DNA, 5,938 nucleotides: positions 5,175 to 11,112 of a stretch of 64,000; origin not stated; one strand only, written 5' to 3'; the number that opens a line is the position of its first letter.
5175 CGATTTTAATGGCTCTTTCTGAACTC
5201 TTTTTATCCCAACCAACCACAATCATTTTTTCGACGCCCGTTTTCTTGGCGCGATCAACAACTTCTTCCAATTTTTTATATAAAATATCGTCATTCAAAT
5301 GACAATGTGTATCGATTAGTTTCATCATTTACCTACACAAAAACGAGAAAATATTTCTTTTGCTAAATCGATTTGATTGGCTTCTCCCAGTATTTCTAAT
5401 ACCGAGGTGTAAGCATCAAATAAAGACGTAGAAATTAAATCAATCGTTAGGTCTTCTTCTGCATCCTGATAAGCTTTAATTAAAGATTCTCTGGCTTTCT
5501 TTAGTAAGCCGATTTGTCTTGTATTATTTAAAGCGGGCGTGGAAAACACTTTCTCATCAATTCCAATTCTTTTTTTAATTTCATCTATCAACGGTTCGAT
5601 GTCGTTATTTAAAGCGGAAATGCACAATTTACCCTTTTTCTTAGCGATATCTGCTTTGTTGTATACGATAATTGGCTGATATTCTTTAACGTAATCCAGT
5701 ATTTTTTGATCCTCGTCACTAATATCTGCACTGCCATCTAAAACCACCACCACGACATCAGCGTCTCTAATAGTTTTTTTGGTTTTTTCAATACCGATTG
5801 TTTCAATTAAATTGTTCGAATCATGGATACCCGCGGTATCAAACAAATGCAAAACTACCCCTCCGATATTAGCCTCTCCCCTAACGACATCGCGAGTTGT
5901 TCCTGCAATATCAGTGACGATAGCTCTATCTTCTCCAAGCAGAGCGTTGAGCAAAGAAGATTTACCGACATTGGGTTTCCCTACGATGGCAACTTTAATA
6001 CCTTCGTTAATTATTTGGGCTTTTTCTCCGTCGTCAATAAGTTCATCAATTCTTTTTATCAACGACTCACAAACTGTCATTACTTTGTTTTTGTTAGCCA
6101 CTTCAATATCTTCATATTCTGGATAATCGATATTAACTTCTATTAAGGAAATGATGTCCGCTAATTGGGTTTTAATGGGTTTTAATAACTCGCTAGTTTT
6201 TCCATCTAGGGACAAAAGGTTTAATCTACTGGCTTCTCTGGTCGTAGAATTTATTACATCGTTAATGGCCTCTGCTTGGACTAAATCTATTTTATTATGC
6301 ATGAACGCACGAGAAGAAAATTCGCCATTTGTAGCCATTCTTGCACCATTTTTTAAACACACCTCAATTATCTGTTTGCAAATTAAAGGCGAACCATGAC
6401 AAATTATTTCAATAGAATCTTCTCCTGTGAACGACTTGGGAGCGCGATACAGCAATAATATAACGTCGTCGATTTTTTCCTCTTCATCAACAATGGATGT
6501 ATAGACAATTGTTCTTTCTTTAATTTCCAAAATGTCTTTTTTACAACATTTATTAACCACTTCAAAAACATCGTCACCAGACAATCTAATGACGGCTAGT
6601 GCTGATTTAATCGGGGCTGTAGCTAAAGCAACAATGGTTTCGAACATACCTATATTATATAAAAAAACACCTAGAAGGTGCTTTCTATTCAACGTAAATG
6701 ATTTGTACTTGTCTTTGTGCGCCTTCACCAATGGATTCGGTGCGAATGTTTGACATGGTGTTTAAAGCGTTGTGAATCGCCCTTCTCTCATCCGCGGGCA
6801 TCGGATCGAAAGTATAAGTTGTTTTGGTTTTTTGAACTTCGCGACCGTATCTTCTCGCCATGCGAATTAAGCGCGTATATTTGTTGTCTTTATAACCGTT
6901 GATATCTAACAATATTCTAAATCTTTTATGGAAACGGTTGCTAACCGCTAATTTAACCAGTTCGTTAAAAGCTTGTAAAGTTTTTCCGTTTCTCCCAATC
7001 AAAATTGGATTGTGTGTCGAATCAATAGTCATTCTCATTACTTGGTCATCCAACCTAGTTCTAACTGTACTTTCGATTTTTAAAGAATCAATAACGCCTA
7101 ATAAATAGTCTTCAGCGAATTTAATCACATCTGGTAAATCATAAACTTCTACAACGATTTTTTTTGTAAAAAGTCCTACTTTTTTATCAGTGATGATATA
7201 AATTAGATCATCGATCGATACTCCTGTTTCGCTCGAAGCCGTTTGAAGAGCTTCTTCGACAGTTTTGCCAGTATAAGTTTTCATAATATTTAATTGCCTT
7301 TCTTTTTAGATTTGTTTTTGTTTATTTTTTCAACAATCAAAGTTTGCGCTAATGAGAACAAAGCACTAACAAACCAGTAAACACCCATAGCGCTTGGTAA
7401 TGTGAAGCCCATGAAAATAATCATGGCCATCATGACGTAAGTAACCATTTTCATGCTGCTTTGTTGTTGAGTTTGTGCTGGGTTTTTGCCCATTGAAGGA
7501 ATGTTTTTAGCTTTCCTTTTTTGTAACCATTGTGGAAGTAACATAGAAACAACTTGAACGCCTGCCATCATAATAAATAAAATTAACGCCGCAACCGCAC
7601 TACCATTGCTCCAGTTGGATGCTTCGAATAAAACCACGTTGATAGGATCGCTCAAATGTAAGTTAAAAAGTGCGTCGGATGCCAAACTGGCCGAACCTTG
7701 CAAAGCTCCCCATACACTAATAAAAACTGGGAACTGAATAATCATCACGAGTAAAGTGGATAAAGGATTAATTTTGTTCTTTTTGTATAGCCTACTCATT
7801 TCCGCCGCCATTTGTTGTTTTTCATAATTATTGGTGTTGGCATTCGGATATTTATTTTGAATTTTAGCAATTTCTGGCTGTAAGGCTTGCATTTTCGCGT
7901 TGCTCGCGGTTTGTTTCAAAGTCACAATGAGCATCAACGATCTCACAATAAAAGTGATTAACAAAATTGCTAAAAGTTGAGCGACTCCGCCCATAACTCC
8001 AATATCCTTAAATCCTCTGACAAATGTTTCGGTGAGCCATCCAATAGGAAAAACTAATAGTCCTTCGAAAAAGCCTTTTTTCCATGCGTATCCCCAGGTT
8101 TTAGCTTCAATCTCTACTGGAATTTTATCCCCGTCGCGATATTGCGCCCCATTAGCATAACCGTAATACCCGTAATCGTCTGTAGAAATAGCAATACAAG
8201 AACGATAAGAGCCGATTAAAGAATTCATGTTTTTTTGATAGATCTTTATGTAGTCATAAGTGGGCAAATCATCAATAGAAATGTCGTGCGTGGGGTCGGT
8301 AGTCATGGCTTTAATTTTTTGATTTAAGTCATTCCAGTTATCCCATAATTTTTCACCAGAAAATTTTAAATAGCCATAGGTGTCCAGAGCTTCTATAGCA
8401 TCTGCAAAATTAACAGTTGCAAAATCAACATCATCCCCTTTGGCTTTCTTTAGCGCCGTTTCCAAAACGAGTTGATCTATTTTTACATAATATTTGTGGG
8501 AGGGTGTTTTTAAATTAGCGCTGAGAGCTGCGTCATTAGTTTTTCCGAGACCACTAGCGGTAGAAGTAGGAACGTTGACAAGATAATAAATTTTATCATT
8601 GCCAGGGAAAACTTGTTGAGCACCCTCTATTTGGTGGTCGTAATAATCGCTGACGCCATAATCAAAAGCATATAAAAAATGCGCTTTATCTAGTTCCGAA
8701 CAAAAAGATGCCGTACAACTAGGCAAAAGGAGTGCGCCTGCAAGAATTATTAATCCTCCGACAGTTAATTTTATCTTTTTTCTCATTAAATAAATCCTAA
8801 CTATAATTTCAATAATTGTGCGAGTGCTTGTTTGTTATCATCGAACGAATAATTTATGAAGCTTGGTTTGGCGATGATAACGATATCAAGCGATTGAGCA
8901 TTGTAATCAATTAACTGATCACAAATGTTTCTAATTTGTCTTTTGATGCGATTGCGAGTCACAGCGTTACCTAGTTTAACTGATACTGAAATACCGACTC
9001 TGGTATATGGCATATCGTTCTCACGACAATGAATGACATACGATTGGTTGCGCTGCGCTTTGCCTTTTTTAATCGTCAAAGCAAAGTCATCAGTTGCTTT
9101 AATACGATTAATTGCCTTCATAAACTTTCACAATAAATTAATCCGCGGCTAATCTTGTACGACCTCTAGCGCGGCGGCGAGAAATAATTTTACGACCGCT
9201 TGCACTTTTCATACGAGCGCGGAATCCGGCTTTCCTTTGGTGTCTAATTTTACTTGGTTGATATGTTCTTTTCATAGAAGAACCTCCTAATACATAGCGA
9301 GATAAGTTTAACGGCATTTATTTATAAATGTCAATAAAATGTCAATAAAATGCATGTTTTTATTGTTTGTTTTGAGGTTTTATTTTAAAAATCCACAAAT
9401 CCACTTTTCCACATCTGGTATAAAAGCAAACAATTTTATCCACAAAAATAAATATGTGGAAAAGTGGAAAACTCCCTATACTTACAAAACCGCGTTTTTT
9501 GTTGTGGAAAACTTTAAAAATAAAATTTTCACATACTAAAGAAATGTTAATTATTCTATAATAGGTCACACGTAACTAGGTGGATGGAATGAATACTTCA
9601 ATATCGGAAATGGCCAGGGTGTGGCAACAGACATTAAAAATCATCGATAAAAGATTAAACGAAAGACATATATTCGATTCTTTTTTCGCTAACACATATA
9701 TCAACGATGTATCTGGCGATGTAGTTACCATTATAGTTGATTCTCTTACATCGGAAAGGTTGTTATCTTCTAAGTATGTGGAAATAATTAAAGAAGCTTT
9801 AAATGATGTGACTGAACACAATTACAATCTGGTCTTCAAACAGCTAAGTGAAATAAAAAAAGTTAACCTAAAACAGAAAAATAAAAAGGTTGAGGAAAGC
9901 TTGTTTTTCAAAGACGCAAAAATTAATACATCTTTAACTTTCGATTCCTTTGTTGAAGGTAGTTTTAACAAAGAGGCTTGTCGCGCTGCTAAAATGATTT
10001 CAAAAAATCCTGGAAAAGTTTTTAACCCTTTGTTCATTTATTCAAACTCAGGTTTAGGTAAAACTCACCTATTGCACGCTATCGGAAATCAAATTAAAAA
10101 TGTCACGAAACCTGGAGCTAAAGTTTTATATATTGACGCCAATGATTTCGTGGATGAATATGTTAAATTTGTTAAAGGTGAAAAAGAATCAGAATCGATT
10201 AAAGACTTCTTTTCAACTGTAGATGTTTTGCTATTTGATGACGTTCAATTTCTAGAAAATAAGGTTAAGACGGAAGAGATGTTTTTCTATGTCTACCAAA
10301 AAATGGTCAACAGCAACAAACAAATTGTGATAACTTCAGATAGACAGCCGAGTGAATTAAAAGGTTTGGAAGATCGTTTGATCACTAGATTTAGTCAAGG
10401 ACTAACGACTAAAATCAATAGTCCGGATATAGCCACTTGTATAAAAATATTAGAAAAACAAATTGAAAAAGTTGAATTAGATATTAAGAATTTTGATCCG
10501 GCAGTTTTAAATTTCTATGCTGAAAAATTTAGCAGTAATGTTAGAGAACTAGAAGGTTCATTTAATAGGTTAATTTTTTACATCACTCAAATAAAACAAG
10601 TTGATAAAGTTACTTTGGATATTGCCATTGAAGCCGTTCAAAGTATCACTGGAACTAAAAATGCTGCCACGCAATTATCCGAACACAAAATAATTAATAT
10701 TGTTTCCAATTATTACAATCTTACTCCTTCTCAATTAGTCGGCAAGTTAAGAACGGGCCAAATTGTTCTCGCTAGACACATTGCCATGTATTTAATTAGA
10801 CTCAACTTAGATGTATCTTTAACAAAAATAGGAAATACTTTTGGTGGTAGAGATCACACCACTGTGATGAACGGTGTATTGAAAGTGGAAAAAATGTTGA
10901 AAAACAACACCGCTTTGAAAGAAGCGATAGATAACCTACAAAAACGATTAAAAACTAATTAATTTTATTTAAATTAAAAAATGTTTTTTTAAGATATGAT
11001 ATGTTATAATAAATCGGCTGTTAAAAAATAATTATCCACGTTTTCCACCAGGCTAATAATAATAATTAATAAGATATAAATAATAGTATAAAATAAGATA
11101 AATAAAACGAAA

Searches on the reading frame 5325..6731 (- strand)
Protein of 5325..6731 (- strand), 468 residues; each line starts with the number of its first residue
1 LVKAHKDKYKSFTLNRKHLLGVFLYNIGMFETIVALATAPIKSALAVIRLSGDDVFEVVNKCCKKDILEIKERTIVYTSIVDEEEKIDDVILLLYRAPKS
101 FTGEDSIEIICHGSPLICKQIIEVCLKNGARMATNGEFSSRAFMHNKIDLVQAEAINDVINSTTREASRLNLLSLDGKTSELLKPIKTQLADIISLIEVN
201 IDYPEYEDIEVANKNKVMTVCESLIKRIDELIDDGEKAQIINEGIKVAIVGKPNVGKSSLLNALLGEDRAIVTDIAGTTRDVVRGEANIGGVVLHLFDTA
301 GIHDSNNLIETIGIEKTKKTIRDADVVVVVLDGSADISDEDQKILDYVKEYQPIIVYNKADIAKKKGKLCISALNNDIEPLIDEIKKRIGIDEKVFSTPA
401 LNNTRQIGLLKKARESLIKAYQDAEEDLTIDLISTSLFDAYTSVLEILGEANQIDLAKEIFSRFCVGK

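Call 92: search_protein_families(library=pfam, proteins=[window:5325-6731:-], max_evalue=0.0001)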
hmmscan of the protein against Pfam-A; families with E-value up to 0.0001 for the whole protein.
window:5325-6731:- (468 aa): 8 families
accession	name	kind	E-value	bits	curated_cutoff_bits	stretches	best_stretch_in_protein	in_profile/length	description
PF12631.12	MnmE_helical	-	1.8e-45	156.1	40.1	1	150-465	1-211/211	MnmE helical domain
PF10396.14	TrmE_N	-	6.9e-39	133.1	29.8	1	32-147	1-117/117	GTP-binding protein TrmE N-terminus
PF01926.29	MMR_HSR1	-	4.8e-28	98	21.9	1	246-359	1-113/113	50S ribosome-binding GTPase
PF02421.24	FeoB_N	-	5.9e-10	39.3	27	1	246-367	2-122/156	Ferrous iron transport protein B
PF00350.29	Dynamin_N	-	1.6e-08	35.2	27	0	247-280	1-33/168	Dynamin family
PF04548.22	AIG1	-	9.1e-06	25.6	27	1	247-350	3-109/212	AIG1 family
PF08477.19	Roc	-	8.4e-05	23.2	27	0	246-361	1-119/119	Ras of Complex, Roc, domain of DAPkinase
PF00009.33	GTP_EFTU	-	9.8e-05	22.5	26.5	0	245-417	4-151/188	Elongation factor Tu GTP binding domain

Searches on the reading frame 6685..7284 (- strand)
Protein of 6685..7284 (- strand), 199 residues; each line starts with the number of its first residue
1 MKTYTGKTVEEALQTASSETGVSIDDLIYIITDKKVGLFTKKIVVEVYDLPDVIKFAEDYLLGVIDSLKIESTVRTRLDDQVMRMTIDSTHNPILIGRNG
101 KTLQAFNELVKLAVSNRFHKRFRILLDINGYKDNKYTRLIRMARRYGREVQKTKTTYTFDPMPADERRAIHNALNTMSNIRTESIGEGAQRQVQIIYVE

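Call 92: search_protein_families(library=pfam, proteins=[window:6685-7284:-], max_evalue=0.0001)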
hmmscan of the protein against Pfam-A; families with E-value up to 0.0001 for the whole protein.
window:6685-7284:- (199 aa): 3 families
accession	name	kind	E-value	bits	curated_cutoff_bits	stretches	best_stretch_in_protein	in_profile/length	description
PF01424.28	R3H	-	2.6e-15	56.6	26.8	1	139-196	3-59/60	R3H domain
PF14804.11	Jag_N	-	9.9e-08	32.7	25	1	4-48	1-49/50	Jag N-terminus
PF13083.13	KH_KhpA-B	-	1.7e-06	28.3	32.1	1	56-124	3-71/73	KhpA/KhpB, KH domain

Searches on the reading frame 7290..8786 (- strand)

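Call 92: search_protein_families(library=pfam, proteins=[window:7290-8786:-], max_evalue=0.0001)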
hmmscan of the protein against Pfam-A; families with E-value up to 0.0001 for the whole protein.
window:7290-8786:- (498 aa): 1 family
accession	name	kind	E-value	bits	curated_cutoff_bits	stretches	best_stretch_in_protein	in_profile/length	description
PF02096.25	60KD_IMP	-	9.6e-39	133.4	35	1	272-487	3-163/163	60Kd inner membrane protein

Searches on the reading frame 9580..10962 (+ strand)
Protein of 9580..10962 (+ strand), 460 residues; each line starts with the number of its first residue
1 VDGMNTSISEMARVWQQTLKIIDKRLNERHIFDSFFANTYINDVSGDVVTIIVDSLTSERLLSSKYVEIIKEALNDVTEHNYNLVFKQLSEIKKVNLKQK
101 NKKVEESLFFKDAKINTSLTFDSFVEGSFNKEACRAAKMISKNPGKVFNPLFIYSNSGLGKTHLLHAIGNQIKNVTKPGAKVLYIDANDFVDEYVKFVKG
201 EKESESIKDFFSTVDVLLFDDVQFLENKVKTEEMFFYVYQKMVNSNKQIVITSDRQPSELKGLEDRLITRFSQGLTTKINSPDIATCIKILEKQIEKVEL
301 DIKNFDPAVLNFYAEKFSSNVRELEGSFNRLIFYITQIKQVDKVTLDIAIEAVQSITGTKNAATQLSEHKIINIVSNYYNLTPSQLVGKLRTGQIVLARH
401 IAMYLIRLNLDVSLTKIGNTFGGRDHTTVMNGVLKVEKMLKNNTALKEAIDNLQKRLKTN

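Call 43: search_protein_families(library=pfam, proteins=[window:9580-10962:+], max_evalue=0.00001)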
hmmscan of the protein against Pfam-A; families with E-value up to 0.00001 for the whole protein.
window:9580-10962:+ (460 aa): 3 families
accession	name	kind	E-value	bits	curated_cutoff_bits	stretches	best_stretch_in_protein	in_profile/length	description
PF00308.24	Bac_DnaA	-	1.3e-56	191.7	23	1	116-277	2-161/162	Bacterial DnaA ATPAse domain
PF08299.17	Bac_DnaA_C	-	3.2e-24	85.2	31.5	1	370-436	3-69/69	Bacterial dnaA protein helix-turn-helix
PF01695.23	IstB_IS21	-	2.4e-08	34.2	24.1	1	154-255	98-194/238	IstB-like ATP binding protein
